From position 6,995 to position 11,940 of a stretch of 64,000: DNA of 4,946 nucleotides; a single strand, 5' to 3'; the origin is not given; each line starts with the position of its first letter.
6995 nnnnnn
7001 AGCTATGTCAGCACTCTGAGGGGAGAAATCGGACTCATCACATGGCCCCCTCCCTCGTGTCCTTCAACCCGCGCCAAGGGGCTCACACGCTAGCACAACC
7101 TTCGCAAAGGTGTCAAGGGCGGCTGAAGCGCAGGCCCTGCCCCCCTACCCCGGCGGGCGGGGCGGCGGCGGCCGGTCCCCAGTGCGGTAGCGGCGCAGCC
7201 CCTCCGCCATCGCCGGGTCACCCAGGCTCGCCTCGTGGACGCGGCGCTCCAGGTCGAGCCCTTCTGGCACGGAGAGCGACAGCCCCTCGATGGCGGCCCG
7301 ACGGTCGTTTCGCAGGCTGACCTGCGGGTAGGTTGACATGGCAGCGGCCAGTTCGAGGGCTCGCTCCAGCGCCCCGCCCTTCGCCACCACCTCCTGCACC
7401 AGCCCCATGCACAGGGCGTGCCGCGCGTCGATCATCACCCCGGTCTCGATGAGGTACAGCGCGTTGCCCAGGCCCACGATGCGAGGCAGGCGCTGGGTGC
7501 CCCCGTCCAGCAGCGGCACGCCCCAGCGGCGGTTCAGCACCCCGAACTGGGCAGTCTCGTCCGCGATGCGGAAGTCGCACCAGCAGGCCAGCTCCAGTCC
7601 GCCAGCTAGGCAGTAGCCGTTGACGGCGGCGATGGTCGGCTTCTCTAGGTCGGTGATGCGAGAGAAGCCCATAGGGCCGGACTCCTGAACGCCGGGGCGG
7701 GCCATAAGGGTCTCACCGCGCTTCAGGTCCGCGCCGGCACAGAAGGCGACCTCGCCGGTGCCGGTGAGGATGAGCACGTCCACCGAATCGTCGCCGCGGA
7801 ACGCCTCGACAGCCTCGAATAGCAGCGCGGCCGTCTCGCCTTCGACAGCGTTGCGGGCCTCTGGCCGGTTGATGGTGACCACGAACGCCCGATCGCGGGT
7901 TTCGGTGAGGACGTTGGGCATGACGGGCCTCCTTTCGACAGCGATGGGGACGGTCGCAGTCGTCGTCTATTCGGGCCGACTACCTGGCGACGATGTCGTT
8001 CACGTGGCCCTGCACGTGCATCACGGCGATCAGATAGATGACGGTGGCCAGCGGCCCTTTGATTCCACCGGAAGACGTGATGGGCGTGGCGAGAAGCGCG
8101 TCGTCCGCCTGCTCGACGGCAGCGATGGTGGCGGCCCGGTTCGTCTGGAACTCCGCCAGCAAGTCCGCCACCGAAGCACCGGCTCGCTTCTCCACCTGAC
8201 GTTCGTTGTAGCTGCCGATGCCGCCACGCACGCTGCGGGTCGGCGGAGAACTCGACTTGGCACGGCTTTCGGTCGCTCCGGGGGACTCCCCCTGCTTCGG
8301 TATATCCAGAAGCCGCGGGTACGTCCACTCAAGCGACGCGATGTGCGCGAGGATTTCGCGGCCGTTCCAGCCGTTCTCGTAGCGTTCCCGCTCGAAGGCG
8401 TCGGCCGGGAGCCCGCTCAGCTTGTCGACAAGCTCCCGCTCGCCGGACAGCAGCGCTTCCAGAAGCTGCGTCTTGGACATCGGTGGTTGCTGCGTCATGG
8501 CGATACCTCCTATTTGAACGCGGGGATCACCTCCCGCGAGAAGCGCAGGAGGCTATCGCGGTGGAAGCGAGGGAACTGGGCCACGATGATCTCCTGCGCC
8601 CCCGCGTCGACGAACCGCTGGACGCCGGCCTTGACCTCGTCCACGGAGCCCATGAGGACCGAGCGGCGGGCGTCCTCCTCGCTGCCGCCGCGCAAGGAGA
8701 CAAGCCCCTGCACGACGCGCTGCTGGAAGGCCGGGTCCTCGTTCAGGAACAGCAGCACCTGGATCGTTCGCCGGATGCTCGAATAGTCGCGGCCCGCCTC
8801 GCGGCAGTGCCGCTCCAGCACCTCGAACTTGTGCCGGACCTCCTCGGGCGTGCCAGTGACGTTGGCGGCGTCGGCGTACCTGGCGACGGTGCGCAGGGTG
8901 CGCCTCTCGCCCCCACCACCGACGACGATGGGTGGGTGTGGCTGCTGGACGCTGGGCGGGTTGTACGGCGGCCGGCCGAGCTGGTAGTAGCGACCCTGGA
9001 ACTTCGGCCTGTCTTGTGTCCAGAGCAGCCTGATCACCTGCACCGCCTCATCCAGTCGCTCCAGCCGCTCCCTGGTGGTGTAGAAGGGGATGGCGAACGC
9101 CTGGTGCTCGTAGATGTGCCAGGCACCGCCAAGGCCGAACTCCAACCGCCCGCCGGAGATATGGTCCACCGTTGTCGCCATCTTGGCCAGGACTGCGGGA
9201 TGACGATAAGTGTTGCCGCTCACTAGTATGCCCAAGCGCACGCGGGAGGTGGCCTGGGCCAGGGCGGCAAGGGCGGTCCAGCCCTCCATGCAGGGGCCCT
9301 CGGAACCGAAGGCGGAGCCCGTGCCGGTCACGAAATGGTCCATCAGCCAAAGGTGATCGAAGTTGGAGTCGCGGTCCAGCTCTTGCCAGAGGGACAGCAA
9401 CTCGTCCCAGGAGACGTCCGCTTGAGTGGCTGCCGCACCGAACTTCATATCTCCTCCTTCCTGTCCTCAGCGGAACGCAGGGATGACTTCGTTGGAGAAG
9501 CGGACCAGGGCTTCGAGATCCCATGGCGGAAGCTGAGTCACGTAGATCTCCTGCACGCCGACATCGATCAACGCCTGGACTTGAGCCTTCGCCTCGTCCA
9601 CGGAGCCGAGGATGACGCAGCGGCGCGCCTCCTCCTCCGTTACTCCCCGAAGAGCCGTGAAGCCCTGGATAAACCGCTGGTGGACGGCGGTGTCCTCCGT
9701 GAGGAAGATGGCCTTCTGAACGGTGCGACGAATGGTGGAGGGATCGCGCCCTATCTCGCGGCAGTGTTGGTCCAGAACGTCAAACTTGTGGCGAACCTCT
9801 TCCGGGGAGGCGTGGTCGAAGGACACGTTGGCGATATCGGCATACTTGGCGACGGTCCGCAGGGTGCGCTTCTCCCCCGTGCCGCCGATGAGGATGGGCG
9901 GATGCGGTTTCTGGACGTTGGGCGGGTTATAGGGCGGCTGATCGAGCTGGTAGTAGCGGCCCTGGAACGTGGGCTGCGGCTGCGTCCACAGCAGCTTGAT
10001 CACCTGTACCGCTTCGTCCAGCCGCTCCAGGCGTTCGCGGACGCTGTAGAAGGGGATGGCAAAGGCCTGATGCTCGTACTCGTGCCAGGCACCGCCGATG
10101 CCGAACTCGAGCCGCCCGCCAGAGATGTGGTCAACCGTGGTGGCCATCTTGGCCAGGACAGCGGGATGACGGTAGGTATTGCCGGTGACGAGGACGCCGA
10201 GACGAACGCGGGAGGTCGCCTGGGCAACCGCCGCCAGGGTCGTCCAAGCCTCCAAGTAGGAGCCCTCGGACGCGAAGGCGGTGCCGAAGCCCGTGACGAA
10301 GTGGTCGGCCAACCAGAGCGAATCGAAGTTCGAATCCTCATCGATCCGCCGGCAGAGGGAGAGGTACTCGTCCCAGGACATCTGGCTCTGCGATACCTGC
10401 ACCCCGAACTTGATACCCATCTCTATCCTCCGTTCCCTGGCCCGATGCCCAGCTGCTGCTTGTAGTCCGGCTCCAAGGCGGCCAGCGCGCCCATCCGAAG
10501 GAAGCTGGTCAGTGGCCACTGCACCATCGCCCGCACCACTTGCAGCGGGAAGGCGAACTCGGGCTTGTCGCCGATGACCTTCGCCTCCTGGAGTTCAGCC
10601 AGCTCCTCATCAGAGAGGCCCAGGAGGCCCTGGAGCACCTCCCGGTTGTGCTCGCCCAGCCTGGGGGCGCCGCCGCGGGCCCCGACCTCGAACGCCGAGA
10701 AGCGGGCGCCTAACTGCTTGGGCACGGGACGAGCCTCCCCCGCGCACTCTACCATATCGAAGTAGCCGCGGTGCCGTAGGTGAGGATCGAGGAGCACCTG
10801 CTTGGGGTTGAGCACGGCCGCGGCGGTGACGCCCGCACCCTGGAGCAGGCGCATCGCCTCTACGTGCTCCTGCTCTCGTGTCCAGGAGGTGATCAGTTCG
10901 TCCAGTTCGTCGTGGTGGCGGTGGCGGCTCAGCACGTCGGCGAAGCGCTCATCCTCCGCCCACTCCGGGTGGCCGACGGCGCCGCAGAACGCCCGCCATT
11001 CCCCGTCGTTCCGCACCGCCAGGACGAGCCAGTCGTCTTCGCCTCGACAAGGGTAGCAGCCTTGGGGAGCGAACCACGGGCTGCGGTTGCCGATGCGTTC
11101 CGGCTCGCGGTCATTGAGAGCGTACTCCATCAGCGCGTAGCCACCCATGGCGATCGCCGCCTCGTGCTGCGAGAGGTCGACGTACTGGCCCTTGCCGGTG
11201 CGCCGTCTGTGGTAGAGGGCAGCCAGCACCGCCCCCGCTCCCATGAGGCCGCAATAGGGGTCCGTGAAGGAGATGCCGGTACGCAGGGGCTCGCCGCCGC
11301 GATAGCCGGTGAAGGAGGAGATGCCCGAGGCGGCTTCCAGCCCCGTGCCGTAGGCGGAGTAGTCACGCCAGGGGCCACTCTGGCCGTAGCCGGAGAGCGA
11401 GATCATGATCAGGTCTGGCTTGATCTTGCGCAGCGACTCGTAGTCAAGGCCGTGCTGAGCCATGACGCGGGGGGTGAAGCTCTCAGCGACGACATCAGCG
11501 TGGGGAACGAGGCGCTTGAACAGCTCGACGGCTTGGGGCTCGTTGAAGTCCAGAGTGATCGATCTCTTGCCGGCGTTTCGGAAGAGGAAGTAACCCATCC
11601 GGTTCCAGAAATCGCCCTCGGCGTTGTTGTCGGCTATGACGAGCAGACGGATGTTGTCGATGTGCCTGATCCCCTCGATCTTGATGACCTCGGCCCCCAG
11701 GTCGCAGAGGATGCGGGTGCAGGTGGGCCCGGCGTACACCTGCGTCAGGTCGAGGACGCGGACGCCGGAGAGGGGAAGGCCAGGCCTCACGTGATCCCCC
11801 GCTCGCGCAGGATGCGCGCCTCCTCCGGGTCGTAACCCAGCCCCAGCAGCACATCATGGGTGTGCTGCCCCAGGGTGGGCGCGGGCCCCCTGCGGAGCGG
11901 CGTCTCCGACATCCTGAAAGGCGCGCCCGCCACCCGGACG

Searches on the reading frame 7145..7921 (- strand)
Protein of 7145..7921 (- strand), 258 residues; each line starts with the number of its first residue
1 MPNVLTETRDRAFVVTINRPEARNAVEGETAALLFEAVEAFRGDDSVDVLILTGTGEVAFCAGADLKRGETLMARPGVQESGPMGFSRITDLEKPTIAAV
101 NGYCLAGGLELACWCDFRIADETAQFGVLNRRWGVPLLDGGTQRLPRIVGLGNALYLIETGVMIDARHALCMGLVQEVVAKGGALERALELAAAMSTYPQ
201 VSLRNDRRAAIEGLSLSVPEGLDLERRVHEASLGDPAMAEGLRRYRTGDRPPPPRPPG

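Call 21: search_protein_families(library=pfam, proteins=[window:7145-7921:-], max_evalue=0.001)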
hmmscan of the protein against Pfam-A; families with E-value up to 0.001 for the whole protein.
window:7145-7921:- (258 aa): 2 families
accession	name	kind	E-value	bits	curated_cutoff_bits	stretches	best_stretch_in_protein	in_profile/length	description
PF00378.25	ECH_1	-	1e-45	156.5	27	1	13-245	7-240/251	Enoyl-CoA hydratase/isomerase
PF16113.10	ECH_2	-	2e-22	80.6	27.2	1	14-190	3-185/335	Enoyl-CoA hydratase/isomerase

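Call 64: find_encoding_contigs(protein=window:7145-7921:-, flank=1500, max_places=3)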
Protein window:7145-7921:- (258 aa): no gene with exactly this product is on record in the collection.

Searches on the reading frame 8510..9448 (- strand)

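Call 21: search_protein_families(library=pfam, proteins=[window:8510-9448:-], max_evalue=0.001)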
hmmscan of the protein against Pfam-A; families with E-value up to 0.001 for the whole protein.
window:8510-9448:- (312 aa): 1 family
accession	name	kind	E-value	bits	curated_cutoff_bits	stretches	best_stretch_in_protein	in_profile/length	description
PF00296.26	Bac_luciferase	-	9.6e-45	153.7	27.9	1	8-250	15-245/314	Luciferase-like monooxygenase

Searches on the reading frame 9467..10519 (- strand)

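Call 21: search_protein_families(library=pfam, proteins=[window:9467-10519:-], max_evalue=0.001)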
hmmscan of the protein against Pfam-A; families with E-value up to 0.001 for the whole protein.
window:9467-10519:- (350 aa): 1 family
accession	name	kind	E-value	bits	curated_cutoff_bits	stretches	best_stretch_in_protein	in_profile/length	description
PF00296.26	Bac_luciferase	-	1.5e-48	166.2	27.9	1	38-280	11-237/314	Luciferase-like monooxygenase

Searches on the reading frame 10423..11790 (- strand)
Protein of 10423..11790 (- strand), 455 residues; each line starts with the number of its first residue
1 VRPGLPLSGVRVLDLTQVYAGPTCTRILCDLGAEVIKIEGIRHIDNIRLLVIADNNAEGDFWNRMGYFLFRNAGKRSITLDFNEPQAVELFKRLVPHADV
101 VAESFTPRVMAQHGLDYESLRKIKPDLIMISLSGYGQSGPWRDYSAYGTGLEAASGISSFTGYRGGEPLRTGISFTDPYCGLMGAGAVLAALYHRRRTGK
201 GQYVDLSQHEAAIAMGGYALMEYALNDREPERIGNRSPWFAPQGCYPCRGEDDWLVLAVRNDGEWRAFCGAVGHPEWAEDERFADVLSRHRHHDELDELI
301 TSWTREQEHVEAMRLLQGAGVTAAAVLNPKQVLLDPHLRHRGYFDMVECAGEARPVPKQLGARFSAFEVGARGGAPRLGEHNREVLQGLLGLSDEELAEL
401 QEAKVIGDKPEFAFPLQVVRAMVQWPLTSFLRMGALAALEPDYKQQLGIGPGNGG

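Call 54: search_protein_families(library=pfam, proteins=[window:10423-11790:-], max_evalue=0.00001)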
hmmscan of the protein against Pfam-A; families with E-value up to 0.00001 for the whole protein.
window:10423-11790:- (455 aa): 1 family
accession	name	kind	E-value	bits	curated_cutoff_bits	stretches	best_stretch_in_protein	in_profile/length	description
PF02515.22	CoA_transf_3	-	1.6e-112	376.7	23.3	1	7-382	1-366/366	CoA-transferase family III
